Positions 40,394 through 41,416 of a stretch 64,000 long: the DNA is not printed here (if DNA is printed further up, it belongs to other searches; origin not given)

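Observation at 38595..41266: GT2 polyprenyl-phosphate sugar synthase paired with an uncharacterised 11-TM protein: candidate GT-C glycosylation module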

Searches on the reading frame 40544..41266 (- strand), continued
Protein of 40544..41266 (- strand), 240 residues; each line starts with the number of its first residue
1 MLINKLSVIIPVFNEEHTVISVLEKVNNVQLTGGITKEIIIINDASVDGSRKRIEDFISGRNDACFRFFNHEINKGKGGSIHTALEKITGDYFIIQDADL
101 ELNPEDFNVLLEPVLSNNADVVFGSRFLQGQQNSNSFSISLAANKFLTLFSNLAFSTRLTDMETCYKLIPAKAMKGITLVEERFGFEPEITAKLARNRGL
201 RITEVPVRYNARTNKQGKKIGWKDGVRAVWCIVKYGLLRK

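Call 41: search_protein_families(library=pfam, proteins=[L090:4027-5931:+, L102:14031-15959:-, L094:416-1918:+, L090:5932-8001:+, L139:751-2424:-, L093:780-2063:+, L097:2557-4137:+, L090:8726-10786:+, L142:1688-2431:+, L104:136-1182:+], max_evalue=0.01)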
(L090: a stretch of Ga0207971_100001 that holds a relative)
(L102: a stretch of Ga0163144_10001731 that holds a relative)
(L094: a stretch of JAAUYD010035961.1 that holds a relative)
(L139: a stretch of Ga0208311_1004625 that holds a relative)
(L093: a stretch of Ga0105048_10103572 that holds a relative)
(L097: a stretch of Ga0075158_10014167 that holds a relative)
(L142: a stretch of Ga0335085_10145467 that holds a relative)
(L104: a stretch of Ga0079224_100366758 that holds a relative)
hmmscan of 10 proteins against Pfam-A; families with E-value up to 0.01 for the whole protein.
L090:4027-5931:+ (634 aa): 1 family
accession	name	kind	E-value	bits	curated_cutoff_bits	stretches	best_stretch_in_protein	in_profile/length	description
PF13231.12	PMT_2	-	0.0031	18.2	26.1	1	76-200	13-133/160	Dolichyl-phosphate-mannose-protein mannosyltransferase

L102:14031-15959:- (642 aa): 0 families

L094:416-1918:+ (500 aa): 2 families
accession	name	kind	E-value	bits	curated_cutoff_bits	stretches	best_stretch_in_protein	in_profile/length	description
PF02366.24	PMT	-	2.1e-07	31.2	22.7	1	76-206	75-210/245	Dolichyl-phosphate-mannose-protein mannosyltransferase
PF05437.17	AzlD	-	0.0077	16.8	23.7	1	142-195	43-96/99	Branched-chain amino acid transport protein (AzlD)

L090:5932-8001:+ (689 aa): 1 family
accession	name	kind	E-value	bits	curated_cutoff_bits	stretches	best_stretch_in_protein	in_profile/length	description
PF13231.12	PMT_2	-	0.00029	21.5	26.1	1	104-225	25-145/160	Dolichyl-phosphate-mannose-protein mannosyltransferase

L139:751-2424:- (557 aa): 1 family
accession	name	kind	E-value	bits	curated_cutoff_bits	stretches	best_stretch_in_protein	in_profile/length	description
PF13231.12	PMT_2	-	3.2e-24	86.4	26.1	1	66-223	1-156/160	Dolichyl-phosphate-mannose-protein mannosyltransferase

L093:780-2063:+ (427 aa): 1 family
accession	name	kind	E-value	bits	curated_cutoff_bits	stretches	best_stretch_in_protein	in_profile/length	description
PF13231.12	PMT_2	-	1.7e-05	25.6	26.1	1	81-214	24-154/160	Dolichyl-phosphate-mannose-protein mannosyltransferase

L097:2557-4137:+ (526 aa): 0 families

L090:8726-10786:+ (686 aa): 1 family
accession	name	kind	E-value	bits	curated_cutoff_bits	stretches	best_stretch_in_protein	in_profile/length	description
PF13231.12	PMT_2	-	0.0001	23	26.1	1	80-217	4-139/160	Dolichyl-phosphate-mannose-protein mannosyltransferase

L142:1688-2431:+ (247 aa): 7 families
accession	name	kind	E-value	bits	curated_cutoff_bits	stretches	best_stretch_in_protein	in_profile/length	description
PF13489.12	Methyltransf_23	-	2.9e-13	50.3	27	1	42-185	25-163/164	Methyltransferase domain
PF08242.18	Methyltransf_12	-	1.3e-12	48.7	30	1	44-143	1-98/98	Methyltransferase domain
PF08241.18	Methyltransf_11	-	1.8e-10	41.8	21.2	1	44-145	1-95/95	Methyltransferase domain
PF13649.12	Methyltransf_25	-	1.7e-08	35.5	27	1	43-141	1-97/97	Methyltransferase domain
PF13847.12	Methyltransf_31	-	2.8e-05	24.3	27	1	41-146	5-110/145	Methyltransferase domain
PF00398.26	RrnaAD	-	0.00011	21.8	24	1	40-88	31-79/263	Ribosomal RNA adenine dimethylase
PF05891.18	Methyltransf_PK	-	0.00015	21.8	27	1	40-146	56-160/218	AdoMet dependent proline di-methyltransferase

L104:136-1182:+ (348 aa): 1 family
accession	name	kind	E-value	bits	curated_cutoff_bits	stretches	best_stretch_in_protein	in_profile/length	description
PF00487.30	FA_desaturase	-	3.5e-27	96.2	29.7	1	106-308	9-233/253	Fatty acid desaturase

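Call 59: predict_structure(alignment_id=A2)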
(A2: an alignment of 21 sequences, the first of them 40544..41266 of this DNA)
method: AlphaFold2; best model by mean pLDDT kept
length: 240 residues; sequences in the alignment: 21
mean_pLDDT: 86.6   pTM: 0.86
mean pLDDT of the five models: 86.6, 84.6, 83.8, 83.6, 81.2
residues with pLDDT >= 90: 125; 70-90: 88; 50-70: 23; < 50: 4
segments of 3 or more residues with pLDDT < 50: 133-136
pLDDT, mean of each block of 10 residues (from residue 1): 91 93 94 95 96 93 87 92 93 92 93 96 85 53 81 88 86 84 84 89 91 59 80 82
secondary structure, 60 per line:
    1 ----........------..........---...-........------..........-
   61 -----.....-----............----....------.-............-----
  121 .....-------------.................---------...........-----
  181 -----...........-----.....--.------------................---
elements in order: E5-12 H19-28 E36-43 H50-59 E66-70 H76-87 E92-95 H104-115 E121-125 H139-155 E165-170 H171-175 H186-196 E202-206 H222-237

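Call 70: search_protein_families(library=pfam, proteins=[L085:12065-13492:-, L090:14613-15908:-, L140:3867-4817:-, L085:13496-15439:-], max_evalue=0.001)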
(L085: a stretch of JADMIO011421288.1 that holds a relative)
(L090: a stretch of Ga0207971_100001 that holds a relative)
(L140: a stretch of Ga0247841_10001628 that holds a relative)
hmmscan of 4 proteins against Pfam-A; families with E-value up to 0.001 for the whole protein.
L085:12065-13492:- (475 aa): 2 families
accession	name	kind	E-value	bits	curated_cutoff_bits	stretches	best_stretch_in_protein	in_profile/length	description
PF03062.24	MBOAT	-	2.9e-36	125.9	27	1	149-353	80-301/337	MBOAT, membrane-bound O-acyltransferase family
PF13813.11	MBOAT_2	-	4.8e-06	27.2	25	1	265-329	2-67/85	Membrane bound O-acyl transferase family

L090:14613-15908:- (431 aa): 1 family
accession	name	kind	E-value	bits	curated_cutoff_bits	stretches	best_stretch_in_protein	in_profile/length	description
PF16822.11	ALGX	-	7.8e-09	36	26.5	1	101-277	1-166/268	SGNH hydrolase-like domain, acetyltransferase AlgX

L140:3867-4817:- (316 aa): 6 families
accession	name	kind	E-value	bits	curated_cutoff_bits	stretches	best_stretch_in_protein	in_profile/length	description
PF01370.27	Epimerase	-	1.1e-51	176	20.9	1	8-242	1-240/240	NAD dependent epimerase/dehydratase family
PF16363.11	GDP_Man_Dehyd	-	2.1e-49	169.2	27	1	9-304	1-331/332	GDP-mannose 4,6 dehydratase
PF01073.25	3Beta_HSD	-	6.1e-13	48.9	22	1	9-221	1-219/280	3-beta hydroxysteroid dehydrogenase/isomerase family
PF02719.21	Polysacc_synt_2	-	2.3e-10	40.6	20.2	1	8-112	1-119/293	Polysaccharide biosynthesis protein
PF07993.18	NAD_binding_4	-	6.3e-09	35.8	20.1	0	10-33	1-24/258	Male sterility protein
PF04321.23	RmlD_sub_bind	-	2.7e-05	23.8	27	1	6-182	1-157/287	RmlD substrate binding domain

L085:13496-15439:- (647 aa): 0 families

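Call 80: search_protein_families(library=pfam, proteins=[L096:313-2421:+], max_evalue=0.01)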
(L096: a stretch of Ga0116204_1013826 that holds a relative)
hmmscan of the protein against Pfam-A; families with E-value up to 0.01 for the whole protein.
L096:313-2421:+ (702 aa): 3 families
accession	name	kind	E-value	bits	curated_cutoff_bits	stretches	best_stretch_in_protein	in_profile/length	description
PF00535.33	Glycos_transf_2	-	2.6e-33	115.8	23.3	1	12-180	1-165/168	Glycosyl transferase family 2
PF10111.15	Glyco_tranf_2_2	-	1.2e-08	35.2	27.3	1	12-116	1-103/276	Glycosyltransferase like family 2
PF13641.12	Glyco_tranf_2_3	-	1.7e-05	25.4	27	1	11-119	3-111/230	Glycosyltransferase like family 2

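Call 81: find_homologous_proteins(query=L096:334-2418:+, max_evalue=1e-20)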
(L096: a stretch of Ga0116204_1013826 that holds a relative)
Query L096:334-2418:+ (695 aa): 7934 proteins with E <= 1e-20 among 8000 candidates; the best 120 are listed.
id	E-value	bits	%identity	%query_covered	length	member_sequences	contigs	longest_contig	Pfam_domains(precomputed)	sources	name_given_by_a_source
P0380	0.0e+0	1610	100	100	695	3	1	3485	PF10111.15,PF13641.13,PF00535.33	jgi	-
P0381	0.0e+0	1201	73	100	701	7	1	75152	PF13641.13,PF00535.33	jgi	-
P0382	0.0e+0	1160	72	100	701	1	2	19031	PF00535.33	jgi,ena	-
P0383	0.0e+0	1158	71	100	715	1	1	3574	PF13641.13,PF00535.33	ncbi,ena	-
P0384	0.0e+0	1135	72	96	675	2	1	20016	PF00535.33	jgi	-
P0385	0.0e+0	1126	70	100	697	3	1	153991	PF10111.15,PF13641.13,PF00535.33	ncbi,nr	ncbi:MAG: glycosyltransferase [Bacteroidales bacterium]|nr:glycosyltransferase [Bacteroidales bacter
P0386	0.0e+0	1113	68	100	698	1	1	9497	PF10111.15,PF13641.13,PF00535.33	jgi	jgi:glycosyltransferase involved in cell wall biosynthesis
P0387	0.0e+0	1106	68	100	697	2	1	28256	PF13641.13,PF00535.33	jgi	jgi:glycosyltransferase involved in cell wall biosynthesis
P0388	0.0e+0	1073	66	100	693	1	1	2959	PF00535.33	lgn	-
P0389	0.0e+0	1070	71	91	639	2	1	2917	PF00535.33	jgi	jgi:hypothetical protein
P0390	4.9e-283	959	61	100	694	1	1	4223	PF10111.15,PF00535.33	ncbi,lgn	-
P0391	7.9e-281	952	61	100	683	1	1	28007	PF13641.13,PF00535.33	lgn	-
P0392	3.7e-279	946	62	100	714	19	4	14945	PF10111.15,PF13641.13,PF00535.33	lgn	-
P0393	1.2e-276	938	60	100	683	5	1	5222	PF10111.15,PF13641.13,PF00535.33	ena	-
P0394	2.3e-271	921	58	100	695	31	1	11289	PF10111.15,PF13641.13,PF00535.33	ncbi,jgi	-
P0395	5.1e-270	916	58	100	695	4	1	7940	PF10111.15,PF13641.13,PF00535.33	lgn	-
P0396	7.8e-267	906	57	100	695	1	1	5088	PF13641.13,PF00535.33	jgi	jgi:glycosyltransferase involved in cell wall biosynthesis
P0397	1.6e-265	901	57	100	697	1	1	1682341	PF10111.15,PF00535.33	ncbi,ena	-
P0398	6.3e-265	899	57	100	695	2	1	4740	PF13641.13,PF00535.33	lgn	-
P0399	9.9e-265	899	56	100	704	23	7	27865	PF10111.15,PF13641.13,PF00535.33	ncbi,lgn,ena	-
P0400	1.4e-264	898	56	100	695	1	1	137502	PF00535.33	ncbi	-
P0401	2.3e-263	894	57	100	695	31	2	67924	PF10111.15,PF13641.13,PF00535.33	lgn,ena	-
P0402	9.8e-262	889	55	100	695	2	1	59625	PF13641.13,PF00535.33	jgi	-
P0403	7.3e-261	886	55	100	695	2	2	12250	PF13641.13,PF00535.33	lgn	-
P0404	1.7e-260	885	56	100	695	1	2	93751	PF10111.15,PF13641.13,PF00535.33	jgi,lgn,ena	-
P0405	4.4e-260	883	56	100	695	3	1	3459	PF13641.13,PF00535.33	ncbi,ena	-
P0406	1.1e-258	879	56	100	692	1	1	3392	PF13641.13,PF00535.33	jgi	jgi:glycosyltransferase involved in cell wall biosynthesis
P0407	8.0e-258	876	55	100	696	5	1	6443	PF10111.15,PF13641.13,PF00535.33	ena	-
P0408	1.2e-257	875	57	100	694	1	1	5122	PF10111.15,PF00535.33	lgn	-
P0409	7.8e-255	866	56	100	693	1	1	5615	PF00535.33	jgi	jgi:glycosyltransferase involved in cell wall biosynthesis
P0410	1.0e-252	859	56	100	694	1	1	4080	PF00535.33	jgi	jgi:glycosyltransferase involved in cell wall biosynthesis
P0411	1.4e-251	855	56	100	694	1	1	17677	PF10111.15,PF13641.13,PF00535.33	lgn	-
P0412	1.8e-251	855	55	100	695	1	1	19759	PF10111.15,PF00535.33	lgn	-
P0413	1.1e-250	852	55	100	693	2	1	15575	PF10111.15,PF13641.13,PF00535.33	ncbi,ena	-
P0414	6.8e-246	836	54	100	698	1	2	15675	PF13641.13,PF00535.33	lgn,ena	-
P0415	1.4e-240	819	56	98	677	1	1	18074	PF10111.15,PF13641.13,PF00535.33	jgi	jgi:glycosyltransferase involved in cell wall biosynthesis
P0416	1.5e-238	812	56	98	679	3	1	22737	PF10111.15,PF13641.13,PF00535.33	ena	-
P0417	9.0e-233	793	52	98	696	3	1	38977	PF10111.15,PF13641.13,PF00535.33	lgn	-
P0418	3.5e-227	774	51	100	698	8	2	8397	PF10111.15,PF00535.33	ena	-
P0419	5.1e-226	771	52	98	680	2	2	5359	PF10111.15,PF13641.13,PF00535.33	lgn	-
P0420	1.9e-167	577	43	98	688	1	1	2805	PF10111.15,PF13641.13,PF00535.33,PF13231.13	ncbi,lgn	-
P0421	7.7e-164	565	45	93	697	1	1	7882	PF13641.13,PF00535.33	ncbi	-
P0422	1.2e-162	561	46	89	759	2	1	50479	PF10111.15,PF00535.33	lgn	-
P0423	9.3e-158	545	44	89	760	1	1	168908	PF10111.15,PF00535.33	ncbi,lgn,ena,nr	ncbi:MAG: glycosyltransferase [Bacteroidales bacterium]|nr:glycosyltransferase [Bacteroidales bacter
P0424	1.2e-153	531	45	90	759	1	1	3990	PF13641.13,PF00535.33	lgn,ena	-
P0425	1.7e-151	524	44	92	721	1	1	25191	PF10111.15,PF00535.33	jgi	-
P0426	1.7e-150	521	44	95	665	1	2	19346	PF10111.15,PF13506.14,PF13641.13,PF00535.33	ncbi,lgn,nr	ncbi:MAG: glycosyltransferase [Bacteroidetes bacterium]|nr:glycosyltransferase [Bacteroidota bacteri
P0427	4.9e-150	519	44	93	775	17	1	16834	PF13641.13,PF00535.33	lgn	-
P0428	6.6e-150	519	45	89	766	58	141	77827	PF10111.15,PF13641.13,PF00535.33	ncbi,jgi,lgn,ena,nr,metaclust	ncbi:MAG TPA: glycosyltransferase family 2 protein [Bacteroidales bacterium]|jgi:glycosyltransferase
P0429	2.5e-149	517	42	93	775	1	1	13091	PF13641.13,PF00535.33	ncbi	-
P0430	1.0e-148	515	44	90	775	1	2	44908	PF13641.13,PF00535.33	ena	-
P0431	3.2e-147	510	43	90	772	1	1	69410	PF13641.13,PF00535.33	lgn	-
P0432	5.8e-145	503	44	94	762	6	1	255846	PF13641.13,PF00535.33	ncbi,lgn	-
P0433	1.5e-144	501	44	89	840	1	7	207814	PF10111.15,PF13641.13,PF00535.33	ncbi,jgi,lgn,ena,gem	-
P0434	3.5e-144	500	42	93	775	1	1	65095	PF13641.13,PF00535.33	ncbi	ncbi:MAG: glycosyltransferase [Bacteroidales bacterium]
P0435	5.6e-144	499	42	93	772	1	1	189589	PF13641.13,PF00535.33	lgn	-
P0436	2.3e-139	484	41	99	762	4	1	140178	PF13641.13,PF00535.33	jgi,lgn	-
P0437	3.5e-135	470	53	62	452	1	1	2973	PF10111.15,PF13641.13,PF00535.33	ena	-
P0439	5.5e-112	394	66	39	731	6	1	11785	PF10111.15,PF13506.14,PF13641.13,PF00535.33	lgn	-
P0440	1.1e-111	393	75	33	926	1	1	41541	PF13641.13,PF00535.33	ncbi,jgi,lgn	-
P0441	1.8e-110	389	73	34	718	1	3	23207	PF10111.15,PF13641.13,PF00535.33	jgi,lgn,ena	-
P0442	6.8e-108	380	71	33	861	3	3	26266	PF10111.15,PF13641.13,PF00535.33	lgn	-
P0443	5.1e-107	377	71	34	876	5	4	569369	PF10111.15,PF13641.13,PF00535.33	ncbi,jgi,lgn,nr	ncbi:MAG: glycosyltransferase family 2 protein [Flavobacteriales bacterium]|nr:glycosyltransferase f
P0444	1.9e-106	375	71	34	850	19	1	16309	PF10111.15,PF13641.13,PF00535.33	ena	-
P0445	3.0e-106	375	71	34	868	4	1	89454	PF13641.13,PF00535.33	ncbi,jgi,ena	jgi:glycosyltransferase involved in cell wall biosynthesis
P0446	4.6e-106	374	71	34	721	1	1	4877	PF10111.15,PF13641.13,PF00535.33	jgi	jgi:glycosyltransferase involved in cell wall biosynthesis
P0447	3.6e-105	371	69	33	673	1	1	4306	PF00535.33,PF13231.13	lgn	-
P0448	3.8e-105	371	70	34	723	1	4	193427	PF10111.15,PF13506.14,PF13641.13,PF00535.33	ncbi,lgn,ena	-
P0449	7.9e-105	370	69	34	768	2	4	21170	PF10111.15,PF00535.33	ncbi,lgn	-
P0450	9.9e-105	370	71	34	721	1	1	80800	PF10111.15,PF13641.13,PF00535.33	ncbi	-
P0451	5.3e-104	367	69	34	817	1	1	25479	PF10111.15,PF13641.13,PF00535.33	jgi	-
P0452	1.1e-103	366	69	33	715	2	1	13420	PF13641.13,PF00535.33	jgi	jgi:glycosyltransferase involved in cell wall biosynthesis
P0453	4.7e-103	364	70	34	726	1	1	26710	PF13641.13,PF00535.33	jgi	-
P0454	1.5e-102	363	68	33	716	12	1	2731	PF13641.13,PF00535.33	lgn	-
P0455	4.3e-102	361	67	34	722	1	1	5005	PF13641.13,PF00535.33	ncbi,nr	ncbi:MAG: glycosyltransferase [Chitinophagaceae bacterium]|nr:MAG: glycosyltransferase [Chitinophaga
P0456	2.8e-101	358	69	33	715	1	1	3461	PF10111.15,PF13641.13,PF00535.33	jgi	jgi:glycosyltransferase involved in cell wall biosynthesis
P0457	4.1e-101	358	62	38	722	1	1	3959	PF13641.13,PF00535.33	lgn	-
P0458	9.9e-101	357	68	34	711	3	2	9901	PF10111.15,PF13641.13,PF00535.33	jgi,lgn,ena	-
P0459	1.3e-100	356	67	33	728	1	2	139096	PF10111.15,PF13641.13,PF00535.33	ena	-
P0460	2.6e-100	355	36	90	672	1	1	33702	PF13641.13,PF00535.33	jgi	jgi:glycosyltransferase involved in cell wall biosynthesis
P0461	6.4e-100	354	67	34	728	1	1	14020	PF10111.15,PF13641.13,PF00535.33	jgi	jgi:glycosyltransferase involved in cell wall biosynthesis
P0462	1.2e-99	353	62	37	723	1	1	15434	PF13641.13,PF00535.33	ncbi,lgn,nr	ncbi:MAG: glycosyltransferase family 2 protein [Chitinophagaceae bacterium]|nr:MAG: glycosyltransfer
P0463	1.6e-99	353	67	33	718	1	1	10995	PF13641.13,PF00535.33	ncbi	-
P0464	1.8e-99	352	66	33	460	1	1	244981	PF10111.15,PF13641.13,PF00535.33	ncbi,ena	-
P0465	1.9e-99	352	67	33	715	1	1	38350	PF10111.15,PF00535.33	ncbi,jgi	jgi:glycosyltransferase involved in cell wall biosynthesis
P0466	2.6e-99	352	68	33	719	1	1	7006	PF10111.15,PF13641.13,PF00535.33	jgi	-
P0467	3.6e-99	351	65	33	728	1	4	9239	PF10111.15,PF13641.13,PF00535.33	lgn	-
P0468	3.6e-99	351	62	35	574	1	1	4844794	PF10111.15,PF13641.13,PF00535.33,PF13231.13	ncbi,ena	-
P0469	3.7e-99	351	66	33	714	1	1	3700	PF10111.15,PF13641.13,PF00535.33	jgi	-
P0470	4.3e-99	351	67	34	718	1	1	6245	PF10111.15,PF00535.33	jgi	jgi:glycosyltransferase involved in cell wall biosynthesis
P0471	7.1e-99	350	61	37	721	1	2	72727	PF10111.15,PF00535.33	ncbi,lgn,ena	-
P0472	2.9e-98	348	68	34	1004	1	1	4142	PF10111.15,PF13641.13,PF00535.33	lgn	-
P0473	3.6e-98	348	68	33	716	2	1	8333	PF10111.15,PF13641.13,PF00535.33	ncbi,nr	ncbi:MAG TPA: glycosyltransferase family 2 protein [Chitinophagaceae bacterium]|nr:glycosyltransfera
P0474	9.4e-98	347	61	36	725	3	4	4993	PF10111.15,PF13506.14,PF13641.13,PF00535.33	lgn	-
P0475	1.1e-97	346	69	33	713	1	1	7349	PF13641.13,PF00535.33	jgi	jgi:glycosyltransferase involved in cell wall biosynthesis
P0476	1.6e-97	346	62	36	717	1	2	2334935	PF13641.13,PF00535.33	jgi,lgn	jgi:glycosyltransferase involved in cell wall biosynthesis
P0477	1.7e-97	346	67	33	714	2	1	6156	PF10111.15,PF13641.13,PF00535.33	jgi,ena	-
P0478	2.1e-97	345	67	33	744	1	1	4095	PF13641.13,PF00535.33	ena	-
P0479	2.3e-97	345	67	33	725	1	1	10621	PF10111.15,PF13641.13,PF00535.33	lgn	-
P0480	2.6e-97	345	67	33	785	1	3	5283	PF10111.15,PF13641.13,PF00535.33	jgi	jgi:glycosyltransferase involved in cell wall biosynthesis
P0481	5.9e-97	344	65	35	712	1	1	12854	PF13641.13,PF00535.33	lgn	-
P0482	1.5e-96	343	60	37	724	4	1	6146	PF13641.13,PF00535.33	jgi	jgi:glycosyltransferase involved in cell wall biosynthesis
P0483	1.8e-96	342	57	39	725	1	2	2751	PF10111.15,PF13641.13,PF00535.33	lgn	-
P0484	2.6e-96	342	71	33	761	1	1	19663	PF13641.13,PF00535.33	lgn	-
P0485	2.6e-96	342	59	39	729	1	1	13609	PF10111.15,PF00535.33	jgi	jgi:glycosyltransferase involved in cell wall biosynthesis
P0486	4.8e-96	341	64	34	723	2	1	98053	PF10111.15,PF00535.33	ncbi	-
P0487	5.2e-96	341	64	34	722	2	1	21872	PF10111.15,PF00535.33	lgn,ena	-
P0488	2.2e-95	339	64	33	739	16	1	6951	PF10111.15,PF13641.13,PF00535.33,PF13231.13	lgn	-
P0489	2.2e-95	339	58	39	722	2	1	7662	PF10111.15,PF00535.33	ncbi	-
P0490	2.7e-95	339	64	33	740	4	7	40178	PF10111.15,PF00535.33,PF13231.13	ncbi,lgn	-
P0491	5.8e-95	337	65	34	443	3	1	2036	PF13641.13,PF01569.28,PF00535.33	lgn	-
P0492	6.2e-95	337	65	33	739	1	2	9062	PF10111.15,PF00535.33,PF13231.13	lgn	-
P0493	3.1e-94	335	66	33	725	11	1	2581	PF13641.13,PF00535.33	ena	-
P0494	4.5e-94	334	63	34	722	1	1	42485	PF13506.14,PF13641.13,PF00535.33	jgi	-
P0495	7.4e-93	330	65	33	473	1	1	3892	PF13489.13,PF13641.13,PF13649.13,PF00535.33,PF08241.19,PF08242.19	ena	-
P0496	2.5e-92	329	62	34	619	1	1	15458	PF10111.15,PF13641.13,PF00535.33,PF13231.13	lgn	-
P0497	4.4e-92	328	64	33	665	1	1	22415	PF00535.33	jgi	jgi:glycosyltransferase involved in cell wall biosynthesis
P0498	6.5e-92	327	58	38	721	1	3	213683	PF10111.15,PF13641.13,PF00535.33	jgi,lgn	jgi:glycosyltransferase involved in cell wall biosynthesis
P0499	7.2e-92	327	63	33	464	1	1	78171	PF13847.13,PF13489.13,PF13649.13,PF00535.33,PF08241.19,PF08242.19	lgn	-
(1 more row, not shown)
